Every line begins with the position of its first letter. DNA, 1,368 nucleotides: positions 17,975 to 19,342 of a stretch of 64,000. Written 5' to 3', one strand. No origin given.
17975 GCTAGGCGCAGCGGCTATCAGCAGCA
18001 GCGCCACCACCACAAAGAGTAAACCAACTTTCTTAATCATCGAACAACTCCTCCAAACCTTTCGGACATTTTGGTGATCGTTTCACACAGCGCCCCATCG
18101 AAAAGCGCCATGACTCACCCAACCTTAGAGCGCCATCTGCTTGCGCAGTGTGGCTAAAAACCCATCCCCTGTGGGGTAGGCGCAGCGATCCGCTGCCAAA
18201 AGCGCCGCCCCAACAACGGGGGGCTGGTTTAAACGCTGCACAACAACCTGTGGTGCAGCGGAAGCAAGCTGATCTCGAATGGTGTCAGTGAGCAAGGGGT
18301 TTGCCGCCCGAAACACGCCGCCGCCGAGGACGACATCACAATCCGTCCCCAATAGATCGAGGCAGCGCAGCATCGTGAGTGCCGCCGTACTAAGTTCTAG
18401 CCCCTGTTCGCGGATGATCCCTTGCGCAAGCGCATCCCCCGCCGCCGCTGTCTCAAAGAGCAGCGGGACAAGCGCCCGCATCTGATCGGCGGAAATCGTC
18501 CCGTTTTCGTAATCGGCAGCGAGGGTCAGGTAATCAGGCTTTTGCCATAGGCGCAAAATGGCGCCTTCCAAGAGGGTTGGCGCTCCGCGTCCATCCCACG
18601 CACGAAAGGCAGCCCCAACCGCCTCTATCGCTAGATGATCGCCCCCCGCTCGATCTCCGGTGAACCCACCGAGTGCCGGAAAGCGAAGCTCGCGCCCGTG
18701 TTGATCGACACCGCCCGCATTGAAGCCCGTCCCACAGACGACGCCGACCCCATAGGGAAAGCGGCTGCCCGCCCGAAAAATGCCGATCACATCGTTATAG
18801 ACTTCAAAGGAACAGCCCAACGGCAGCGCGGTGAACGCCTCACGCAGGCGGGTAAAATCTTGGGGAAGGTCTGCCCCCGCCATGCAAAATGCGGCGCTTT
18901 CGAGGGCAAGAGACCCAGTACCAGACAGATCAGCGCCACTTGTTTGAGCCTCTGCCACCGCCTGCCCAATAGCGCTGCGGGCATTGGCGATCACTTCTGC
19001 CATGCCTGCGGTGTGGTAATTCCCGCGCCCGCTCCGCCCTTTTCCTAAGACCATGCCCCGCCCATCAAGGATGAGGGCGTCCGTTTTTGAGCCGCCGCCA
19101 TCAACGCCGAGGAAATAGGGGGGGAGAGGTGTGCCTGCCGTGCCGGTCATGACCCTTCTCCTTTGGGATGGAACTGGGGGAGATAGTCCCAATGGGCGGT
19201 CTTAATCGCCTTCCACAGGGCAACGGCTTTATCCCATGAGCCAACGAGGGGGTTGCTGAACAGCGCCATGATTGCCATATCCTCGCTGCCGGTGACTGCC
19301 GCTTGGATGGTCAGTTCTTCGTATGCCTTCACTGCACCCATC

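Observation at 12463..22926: PTS-independent beta-glucoside/cellodextrin operon: secreted GH9 + ABC importer + BadF-type kinase + two ChbF-like GH4 6-phospho-beta-glucosidases + ROK repressor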

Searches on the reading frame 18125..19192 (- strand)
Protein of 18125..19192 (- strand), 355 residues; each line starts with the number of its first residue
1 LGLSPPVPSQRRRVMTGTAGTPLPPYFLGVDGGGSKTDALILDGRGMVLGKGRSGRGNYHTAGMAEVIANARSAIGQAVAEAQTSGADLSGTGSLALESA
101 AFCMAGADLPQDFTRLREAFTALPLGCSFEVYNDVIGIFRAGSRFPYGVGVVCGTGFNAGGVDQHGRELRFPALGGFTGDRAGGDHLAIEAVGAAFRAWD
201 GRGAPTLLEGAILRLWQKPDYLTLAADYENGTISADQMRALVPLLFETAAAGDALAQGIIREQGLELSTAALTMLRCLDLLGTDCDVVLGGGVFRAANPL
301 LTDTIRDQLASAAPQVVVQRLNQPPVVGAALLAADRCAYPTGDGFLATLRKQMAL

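Call 3: search_protein_families(library=pfam, proteins=[window:18125-19192:-])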
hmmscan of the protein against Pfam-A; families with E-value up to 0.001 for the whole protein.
window:18125-19192:- (355 aa): 1 family
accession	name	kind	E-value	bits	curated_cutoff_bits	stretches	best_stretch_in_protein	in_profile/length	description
PF01869.26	BcrAD_BadFG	-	1e-25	91.2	31.5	1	28-333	1-271/271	BadF/BadG/BcrA/BcrD ATPase family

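Call 4: search_protein_families(library=ncbifam, proteins=[window:18125-19192:-])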
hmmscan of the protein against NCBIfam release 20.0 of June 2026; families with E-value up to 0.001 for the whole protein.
window:18125-19192:- (355 aa): 1 family
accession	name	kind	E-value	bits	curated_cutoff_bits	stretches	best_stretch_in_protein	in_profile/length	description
NF046058.1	NagK_SO3507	equivalog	1.1e-18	67.8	370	1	26-312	10-278/295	N-acetylglucosamine kinase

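Call 8: search_solved_structures(query=window:18125-19192:-, max_evalue=0.001)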
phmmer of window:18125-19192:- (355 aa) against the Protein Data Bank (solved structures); distinct sequences matched with E-value up to 0.001: 4.
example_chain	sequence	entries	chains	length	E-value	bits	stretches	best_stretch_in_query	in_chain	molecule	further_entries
8zo3_A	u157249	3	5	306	3.8e-20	75.6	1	26-337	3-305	N-acetylmuramic acid/N-acetylglucosamine kinase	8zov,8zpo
2e2n_A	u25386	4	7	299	2.2e-15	59.9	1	27-296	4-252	HEXOKINASE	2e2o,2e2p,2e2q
2ch5_A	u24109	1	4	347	1.5e-05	27.6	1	27-275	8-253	NAGK PROTEIN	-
2ch6_A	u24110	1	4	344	1.7e-05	27.4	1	27-275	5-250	N-ACETYL-D-GLUCOSAMINE KINASE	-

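Call 16: find_homologous_proteins(query=window:18125-19150:-, max_evalue=1e-10)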
Query window:18125-19150:- (341 aa): 1073 proteins with E <= 1e-10 among 8000 candidates; the best 120 are listed.
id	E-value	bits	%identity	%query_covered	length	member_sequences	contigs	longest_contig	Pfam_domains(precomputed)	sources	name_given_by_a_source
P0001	2.5e-219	745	100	100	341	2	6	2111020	PF01869.27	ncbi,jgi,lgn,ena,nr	ncbi:MAG TPA: BadF/BadG/BcrA/BcrD ATPase family protein [Aggregatilineales bacterium]|nr:ATPase [Ana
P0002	6.1e-94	333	51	96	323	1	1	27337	PF01869.27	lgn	-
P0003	1.1e-93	332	54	95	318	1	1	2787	PF01869.27,PF00480.27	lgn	-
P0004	1.3e-93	332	52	95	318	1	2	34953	PF01869.27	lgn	-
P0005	1.0e-92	329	51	96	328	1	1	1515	PF01869.27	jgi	jgi:N-acetylglucosamine kinase-like BadF-type ATPase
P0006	1.9e-92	328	49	96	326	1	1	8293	PF01869.27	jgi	jgi:N-acetylglucosamine kinase-like BadF-type ATPase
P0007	7.0e-91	323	52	95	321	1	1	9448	PF01869.27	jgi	jgi:N-acetylglucosamine kinase-like BadF-type ATPase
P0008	7.1e-91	323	53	95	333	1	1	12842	PF01869.27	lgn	-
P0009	1.0e-90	323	53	95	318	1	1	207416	PF01869.27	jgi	jgi:N-acetylglucosamine kinase-like BadF-type ATPase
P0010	1.3e-90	322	50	97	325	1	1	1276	PF01869.27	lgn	-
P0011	2.5e-90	321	52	95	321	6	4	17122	PF01869.27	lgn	-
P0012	3.7e-90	321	50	95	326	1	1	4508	PF01869.27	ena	-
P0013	4.6e-90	320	51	96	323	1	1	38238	PF01869.27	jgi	jgi:N-acetylglucosamine kinase-like BadF-type ATPase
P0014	3.1e-89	318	50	96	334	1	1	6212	PF01869.27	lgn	-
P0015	4.0e-89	317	52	96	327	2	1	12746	PF01869.27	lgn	-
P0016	5.0e-89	317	51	96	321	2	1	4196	PF01869.27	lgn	-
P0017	1.1e-88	316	50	96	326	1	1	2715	PF01869.27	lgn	-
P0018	1.6e-88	315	50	96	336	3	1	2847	PF01869.27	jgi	jgi:N-acetylglucosamine kinase-like BadF-type ATPase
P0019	2.1e-88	315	52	96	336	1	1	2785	PF01869.27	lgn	-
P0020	2.3e-88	315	51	96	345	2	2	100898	PF01869.27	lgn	-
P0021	3.0e-88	314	49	96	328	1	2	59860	PF01869.27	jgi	jgi:N-acetylglucosamine kinase-like BadF-type ATPase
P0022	5.9e-88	313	51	95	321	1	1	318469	PF01869.27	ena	-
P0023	1.4e-87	312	49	96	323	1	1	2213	PF01869.27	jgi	jgi:N-acetylglucosamine kinase-like BadF-type ATPase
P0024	2.2e-87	312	52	96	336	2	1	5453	PF01869.27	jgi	jgi:N-acetylglucosamine kinase-like BadF-type ATPase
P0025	4.9e-87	310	53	91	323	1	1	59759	PF01869.27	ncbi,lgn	-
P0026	5.7e-87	310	49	97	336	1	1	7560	PF01869.27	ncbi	-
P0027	9.2e-87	309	50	96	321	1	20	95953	PF01869.27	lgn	-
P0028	1.2e-86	309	49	96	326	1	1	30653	PF01869.27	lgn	-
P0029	1.4e-86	309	49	96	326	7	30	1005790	PF01869.27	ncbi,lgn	-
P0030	3.9e-86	307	49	96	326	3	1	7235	PF01869.27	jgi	jgi:N-acetylglucosamine kinase-like BadF-type ATPase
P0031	5.0e-86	307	50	96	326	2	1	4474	PF01869.27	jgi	jgi:N-acetylglucosamine kinase-like BadF-type ATPase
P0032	5.1e-86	307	51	94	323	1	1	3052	PF01869.27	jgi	jgi:N-acetylglucosamine kinase-like BadF-type ATPase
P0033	5.6e-86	307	51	96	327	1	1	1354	PF01869.27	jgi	jgi:N-acetylglucosamine kinase-like BadF-type ATPase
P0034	8.7e-86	306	50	95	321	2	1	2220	PF01869.27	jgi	-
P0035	2.2e-85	305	50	91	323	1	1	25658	PF01869.27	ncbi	-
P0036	3.2e-85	304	48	96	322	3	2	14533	PF01869.27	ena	-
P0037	3.8e-85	304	50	91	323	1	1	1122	PF01869.27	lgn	-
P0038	7.2e-85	303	50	96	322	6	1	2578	PF01869.27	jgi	jgi:N-acetylglucosamine kinase-like BadF-type ATPase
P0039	8.6e-85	303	49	96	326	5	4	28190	PF01869.27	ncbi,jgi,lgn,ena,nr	ncbi:MAG: hypothetical protein IAE89_05115 [Anaerolineae bacterium]|nr:hypothetical protein [Anaerol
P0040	1.6e-84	302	50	96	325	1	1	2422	PF01869.27,PF00480.27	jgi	-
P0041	1.7e-84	302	50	96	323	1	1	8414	PF01869.27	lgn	-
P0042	2.2e-84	302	49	96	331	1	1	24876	PF01869.27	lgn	-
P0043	2.9e-84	301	49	96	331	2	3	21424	PF01869.27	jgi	jgi:N-acetylglucosamine kinase-like BadF-type ATPase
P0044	3.7e-84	301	48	96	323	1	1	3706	PF01869.27,PF00480.27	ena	-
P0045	3.8e-84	301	49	96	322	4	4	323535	PF01869.27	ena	-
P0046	4.9e-84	301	50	91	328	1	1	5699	PF01869.27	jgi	jgi:N-acetylglucosamine kinase-like BadF-type ATPase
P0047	5.7e-84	300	48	96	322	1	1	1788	PF01869.27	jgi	jgi:N-acetylglucosamine kinase-like BadF-type ATPase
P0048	6.6e-84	300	47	96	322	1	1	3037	PF01869.27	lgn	-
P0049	7.7e-84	300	46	96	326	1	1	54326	PF01869.27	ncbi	-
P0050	7.8e-84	300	49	96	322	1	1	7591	PF01869.27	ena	-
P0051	1.2e-83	299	49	96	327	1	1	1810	PF01869.27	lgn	-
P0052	2.3e-83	298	49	96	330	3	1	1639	PF01869.27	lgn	-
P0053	2.4e-82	295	47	96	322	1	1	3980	PF01869.27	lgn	-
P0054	4.0e-82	294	48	96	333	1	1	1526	PF01869.27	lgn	-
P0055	4.6e-82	294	50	96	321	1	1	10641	PF01869.27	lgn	-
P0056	2.5e-81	292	47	96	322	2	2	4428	PF01869.27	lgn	-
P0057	6.2e-81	290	50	95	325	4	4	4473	PF01869.27,PF00480.27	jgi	jgi:N-acetylglucosamine kinase-like BadF-type ATPase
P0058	2.4e-80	288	49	96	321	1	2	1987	PF01869.27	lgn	-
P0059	2.5e-80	288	46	96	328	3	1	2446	PF01869.27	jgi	-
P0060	6.2e-80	287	47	94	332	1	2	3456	PF01869.27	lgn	-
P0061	6.8e-80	287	45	96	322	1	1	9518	PF01869.27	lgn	-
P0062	4.4e-79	284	46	96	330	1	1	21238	PF01869.27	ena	-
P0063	1.4e-78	283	47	96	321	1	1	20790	PF01869.27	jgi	jgi:N-acetylglucosamine kinase-like BadF-type ATPase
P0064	2.0e-78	282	49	96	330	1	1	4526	PF01869.27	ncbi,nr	ncbi:MAG: ATPase [Anaerolineae bacterium]|nr:ATPase [Anaerolineae bacterium]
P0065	5.4e-78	281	47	96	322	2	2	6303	PF01869.27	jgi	jgi:N-acetylglucosamine kinase-like BadF-type ATPase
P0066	8.0e-78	280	49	95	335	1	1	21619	PF01869.27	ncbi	-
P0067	1.3e-77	279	48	96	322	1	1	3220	PF01869.27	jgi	jgi:N-acetylglucosamine kinase-like BadF-type ATPase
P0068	1.6e-77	279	46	96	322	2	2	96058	PF01869.27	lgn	-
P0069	4.1e-77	278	46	96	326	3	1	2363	PF01869.27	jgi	jgi:N-acetylglucosamine kinase-like BadF-type ATPase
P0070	5.3e-77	277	49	89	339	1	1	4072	PF01869.27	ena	-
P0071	5.7e-77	277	48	96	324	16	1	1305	PF01869.27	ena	-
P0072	6.5e-77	277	46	96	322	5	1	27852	PF01869.27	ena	-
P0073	4.0e-76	275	46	96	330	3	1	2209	PF01869.27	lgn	-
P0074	4.4e-76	274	48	95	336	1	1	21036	PF01869.27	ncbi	-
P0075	9.1e-76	273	47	89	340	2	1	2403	PF01869.27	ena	-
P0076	1.1e-75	273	47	95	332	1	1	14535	PF01869.27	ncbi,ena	-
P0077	2.5e-75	272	49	91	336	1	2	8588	PF01869.27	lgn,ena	-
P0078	3.1e-75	272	50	93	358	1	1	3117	PF01869.27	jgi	jgi:N-acetylglucosamine kinase-like BadF-type ATPase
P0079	7.5e-74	267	48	91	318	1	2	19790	PF01869.27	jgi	jgi:N-acetylglucosamine kinase-like BadF-type ATPase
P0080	8.4e-74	267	48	91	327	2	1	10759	PF01869.27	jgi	jgi:N-acetylglucosamine kinase-like BadF-type ATPase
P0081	1.0e-73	267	51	74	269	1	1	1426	PF01869.27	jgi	jgi:N-acetylglucosamine kinase-like BadF-type ATPase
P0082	1.4e-73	266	47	96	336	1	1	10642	PF01869.27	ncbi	-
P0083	4.3e-72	261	48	93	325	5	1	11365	PF01869.27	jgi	-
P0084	1.1e-71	260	47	91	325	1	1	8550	PF01869.27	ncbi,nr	ncbi:MAG: hypothetical protein HY866_11500 [Chloroflexi bacterium]|nr:hypothetical protein [Chlorofl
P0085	1.4e-65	240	41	96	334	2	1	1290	PF01869.27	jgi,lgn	jgi:N-acetylglucosamine kinase-like BadF-type ATPase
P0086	4.5e-65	238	51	64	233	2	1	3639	PF01869.27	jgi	jgi:N-acetylglucosamine kinase-like BadF-type ATPase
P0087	6.0e-65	238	45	90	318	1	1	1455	PF01869.27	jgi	jgi:N-acetylglucosamine kinase-like BadF-type ATPase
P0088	1.1e-64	237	41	93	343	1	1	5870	PF01869.27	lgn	-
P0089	2.8e-63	232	42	96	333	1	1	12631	PF01869.27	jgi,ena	jgi:N-acetylglucosamine kinase-like BadF-type ATPase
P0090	9.7e-63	231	43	93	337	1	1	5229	PF01869.27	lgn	-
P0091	3.5e-62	229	50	71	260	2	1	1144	PF01869.27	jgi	jgi:N-acetylglucosamine kinase-like BadF-type ATPase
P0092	4.0e-62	228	42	91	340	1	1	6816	PF01869.27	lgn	-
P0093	1.4e-61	227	50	71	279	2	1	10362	PF01869.27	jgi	jgi:N-acetylglucosamine kinase-like BadF-type ATPase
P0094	6.2e-61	225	42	91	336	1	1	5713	PF01869.27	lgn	-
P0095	7.4e-61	224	41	96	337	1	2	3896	PF01869.27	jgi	-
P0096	1.2e-60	224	40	96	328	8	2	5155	PF01869.27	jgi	jgi:N-acetylglucosamine kinase-like BadF-type ATPase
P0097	1.4e-60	223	40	93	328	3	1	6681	PF01869.27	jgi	jgi:N-acetylglucosamine kinase-like BadF-type ATPase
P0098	2.3e-60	223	41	93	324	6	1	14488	PF01869.27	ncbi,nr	ncbi:MAG: hypothetical protein A2Y93_17030 [Chloroflexi bacterium RBG_13_68_17]|nr:MAG: hypothetical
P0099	3.2e-60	222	41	93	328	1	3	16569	PF01869.27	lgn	-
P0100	4.4e-60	222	40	91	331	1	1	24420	PF01869.27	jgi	jgi:N-acetylglucosamine kinase-like BadF-type ATPase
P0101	9.9e-60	221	40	91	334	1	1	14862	PF01869.27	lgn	-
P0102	1.2e-59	220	43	91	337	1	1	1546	PF01869.27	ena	-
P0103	1.7e-59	220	39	91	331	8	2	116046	PF01869.27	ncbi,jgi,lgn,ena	-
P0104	1.9e-59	220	42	92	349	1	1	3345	PF01869.27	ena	-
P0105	3.8e-59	219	40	90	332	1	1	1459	PF01869.27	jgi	jgi:N-acetylglucosamine kinase-like BadF-type ATPase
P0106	4.3e-59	219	39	96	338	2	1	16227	PF01869.27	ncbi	-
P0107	5.0e-59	218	42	91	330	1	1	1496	PF01869.27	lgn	-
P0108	5.3e-59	218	39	96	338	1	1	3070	PF01869.27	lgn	-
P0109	2.4e-58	216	42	91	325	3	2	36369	PF01869.27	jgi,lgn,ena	-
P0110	3.3e-58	216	41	91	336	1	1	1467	PF01869.27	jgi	jgi:N-acetylglucosamine kinase-like BadF-type ATPase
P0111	6.7e-58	215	39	91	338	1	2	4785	PF01869.27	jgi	jgi:N-acetylglucosamine kinase-like BadF-type ATPase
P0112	7.0e-58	215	41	93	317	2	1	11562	PF01869.27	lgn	-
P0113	8.0e-58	214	40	94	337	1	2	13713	PF01869.27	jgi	jgi:N-acetylglucosamine kinase-like BadF-type ATPase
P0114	8.4e-58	214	39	96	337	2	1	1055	PF01869.27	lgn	-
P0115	1.5e-57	213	41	91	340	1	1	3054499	PF01869.27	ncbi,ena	-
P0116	1.9e-57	213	40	91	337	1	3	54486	PF01869.27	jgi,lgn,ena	-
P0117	2.0e-57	213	41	91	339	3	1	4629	PF01869.27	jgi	jgi:N-acetylglucosamine kinase-like BadF-type ATPase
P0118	2.5e-57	213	39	96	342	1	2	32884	PF01869.27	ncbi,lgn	-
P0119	3.3e-57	212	40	95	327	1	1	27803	PF01869.27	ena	-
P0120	3.3e-57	212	41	92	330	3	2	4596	PF01869.27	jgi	jgi:N-acetylglucosamine kinase-like BadF-type ATPase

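Call 18: find_related_loci(query=A1, collection=genome_contigs, flank=10000)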
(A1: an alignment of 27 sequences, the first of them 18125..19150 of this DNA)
Query A1 (341 aa) in genome_contigs; peptide patterns used: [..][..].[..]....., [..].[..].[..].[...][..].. (x = any residue, [..] = any of these).
600 stretches matched a pattern (row limit reached: there are more); 490 encode a relative of the query (tblastn E <= 1e-3); the best 80 are kept; 80 distinct loci.
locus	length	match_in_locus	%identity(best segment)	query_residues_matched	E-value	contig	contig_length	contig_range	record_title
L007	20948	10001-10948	45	13-341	2e-87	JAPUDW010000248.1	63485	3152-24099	MAG: Bacteroidetes bacterium isolate labscale reactor_MAG9 NODE_372_length_63485_cov_5.412565, whole genome shotgun sequ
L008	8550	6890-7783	48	13-322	6e-69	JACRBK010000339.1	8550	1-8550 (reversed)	MAG: Chloroflexi bacterium isolate NC_groundwater_1618_Pr3_B-0.1um_56_17 SR-2_scaffold_141_1255205, whole genome shotgun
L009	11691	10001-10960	39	12-339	1e-61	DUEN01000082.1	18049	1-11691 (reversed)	MAG TPA_asm: Caldilineae bacterium isolate J4 Contig82, whole genome shotgun sequence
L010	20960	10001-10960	34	12-339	2e-58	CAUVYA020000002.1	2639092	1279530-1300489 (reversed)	MAG: Anaerolineaceae bacterium isolate 592c0b7d-ec24-4628-ad55-941c30eb369b genome assembly, contig: contig_2, whole gen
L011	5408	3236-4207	38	14-339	2e-57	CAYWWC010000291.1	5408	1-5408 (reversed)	MAG TPA_asm: uncultured Anaerolineae bacterium isolate SRP077602_co7_465 genome assembly, contig: NODE_58844_length_5408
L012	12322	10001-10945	38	12-335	5e-57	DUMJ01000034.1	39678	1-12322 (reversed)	MAG TPA_asm: bacterium isolate AS04akNAM_5 21341_AS04, whole genome shotgun sequence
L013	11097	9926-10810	40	12-314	2e-56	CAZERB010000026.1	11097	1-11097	MAG TPA_asm: uncultured Anaerolineales bacterium isolate binchicken_co395_1 genome assembly, contig: NODE_1883_length_11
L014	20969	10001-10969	37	9-339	1e-55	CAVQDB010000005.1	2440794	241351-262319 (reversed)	MAG: uncultured Armatimonadetes bacterium isolate MFD02416.bin.3.344 genome assembly, contig: contig_9775, whole genome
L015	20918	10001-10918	36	9-323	4e-55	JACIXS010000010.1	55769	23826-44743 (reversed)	MAG: bacterium isolate MAG-58 Unclassified_M_bin7_Scaffold_10, whole genome shotgun sequence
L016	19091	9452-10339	42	12-315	5e-51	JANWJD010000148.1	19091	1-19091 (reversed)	MAG: Chloroflexi bacterium isolate CRAIB_MAG58 c_000000064848, whole genome shotgun sequence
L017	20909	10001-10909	35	12-325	7e-51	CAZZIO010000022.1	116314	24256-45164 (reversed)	MAG TPA_asm: uncultured Dictyoglomota bacterium isolate binchicken_co25_92 genome assembly, contig: k141_20653, whole ge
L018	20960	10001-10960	36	6-336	1e-48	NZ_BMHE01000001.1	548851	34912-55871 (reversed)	Paenibacillus marchantiophytorum strain CGMCC 1.15043 sequence001, whole genome shotgun sequence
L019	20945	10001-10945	37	13-337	1e-48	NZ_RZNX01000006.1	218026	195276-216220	Paenibacillus zeisoli strain 3-5-3 Scaffold6, whole genome shotgun sequence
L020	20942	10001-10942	35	12-337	1e-47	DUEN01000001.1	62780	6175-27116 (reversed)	MAG TPA_asm: Caldilineae bacterium isolate J4 Contig1, whole genome shotgun sequence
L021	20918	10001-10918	37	5-321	6e-47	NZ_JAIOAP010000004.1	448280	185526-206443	Cohnella silvisoli strain NL03-T5 NODE_4_length_448280_cov_25.174945, whole genome shotgun sequence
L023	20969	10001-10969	34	3-336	5e-46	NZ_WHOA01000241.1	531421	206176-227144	Paenibacillus phytorum strain LMG 31458 Contig_294_67.9628, whole genome shotgun sequence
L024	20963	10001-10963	34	5-336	9e-46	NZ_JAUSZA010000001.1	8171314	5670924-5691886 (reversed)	Paenibacillus sp. V4I3 strain W1.09-140 V4I3 Ga0505338_01, whole genome shotgun sequence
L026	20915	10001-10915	37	6-321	2e-45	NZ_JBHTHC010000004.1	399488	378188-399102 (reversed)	Paenibacillus sp. GCM10027626 strain CGMCC 1.60098 GCM70027626_67, whole genome shotgun sequence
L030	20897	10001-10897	36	12-321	3e-43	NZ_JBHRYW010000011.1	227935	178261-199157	Paenibacillus sp. GCM10012306 strain CGMCC 1.17352 spades_K_25_97_11, whole genome shotgun sequence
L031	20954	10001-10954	37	12-341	2e-48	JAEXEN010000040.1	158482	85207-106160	MAG: Bacillota bacterium isolate OH_HBB_203 k127_225350, whole genome shotgun sequence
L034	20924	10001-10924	33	12-326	5e-41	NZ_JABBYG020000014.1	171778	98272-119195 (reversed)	Paenibacillus sp. PL91 NODE_14, whole genome shotgun sequence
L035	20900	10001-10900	36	12-322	1e-40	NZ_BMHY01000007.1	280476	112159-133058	Paenibacillus radicis (ex Gao et al. 2016) strain CGMCC 1.15286 sequence07, whole genome shotgun sequence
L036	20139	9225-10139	34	12-323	1e-40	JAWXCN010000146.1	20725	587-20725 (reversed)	MAG: Candidatus Hydrogenedentota bacterium isolate P2IB.85 k99_914477, whole genome shotgun sequence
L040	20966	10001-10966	31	9-339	8e-39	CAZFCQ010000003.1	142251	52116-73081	MAG TPA_asm: uncultured Thermoprotei archaeon isolate binchicken_co184_167 genome assembly, contig: NODE_51_length_14225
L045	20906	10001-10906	34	12-322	2e-37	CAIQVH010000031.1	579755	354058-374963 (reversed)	MAG: uncultured Anaerolineae bacterium isolate LaPlata-b_bin-3056 genome assembly, contig: bin-3056:31/38, whole genome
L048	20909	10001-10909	32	12-321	2e-37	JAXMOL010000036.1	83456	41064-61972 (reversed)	MAG: Candidatus Hydrogenedentota bacterium isolate EC_MBin.53 ECX_370CoAssmbCtg, whole genome shotgun sequence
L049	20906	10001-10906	35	11-319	3e-37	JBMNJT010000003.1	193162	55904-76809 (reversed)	MAG: Bacillota bacterium isolate SBF912LR0HQ0142 contig_26248, whole genome shotgun sequence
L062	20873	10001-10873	34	13-311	2e-34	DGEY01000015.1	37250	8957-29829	MAG TPA_asm: Firmicutes bacterium UBA3914 UBA3914_contig_183, whole genome shotgun sequence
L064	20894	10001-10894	35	12-321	5e-34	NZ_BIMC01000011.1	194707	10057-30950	Paenibacillus glucanolyticus NBRC 15330 PGL02S_CON000011, whole genome shotgun sequence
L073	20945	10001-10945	31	11-335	2e-30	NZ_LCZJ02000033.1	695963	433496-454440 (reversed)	Paenibacillus etheri strain SH7 Contig_30, whole genome shotgun sequence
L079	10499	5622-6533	34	1-311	2e-29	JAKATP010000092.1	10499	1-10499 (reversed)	MAG: Bacillota bacterium isolate YP2.bin78 NODE_5446_length_10499_cov_5.505688, whole genome shotgun sequence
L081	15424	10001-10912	33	12-321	1e-29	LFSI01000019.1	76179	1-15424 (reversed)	MAG: Clostridia bacterium DTU065 scaffold8921, whole genome shotgun sequence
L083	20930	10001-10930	30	9-321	5e-29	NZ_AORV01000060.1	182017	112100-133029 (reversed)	Ruminiclostridium cellobioparum subsp. termitidis CT1112 Ct_contig00068, whole genome shotgun sequence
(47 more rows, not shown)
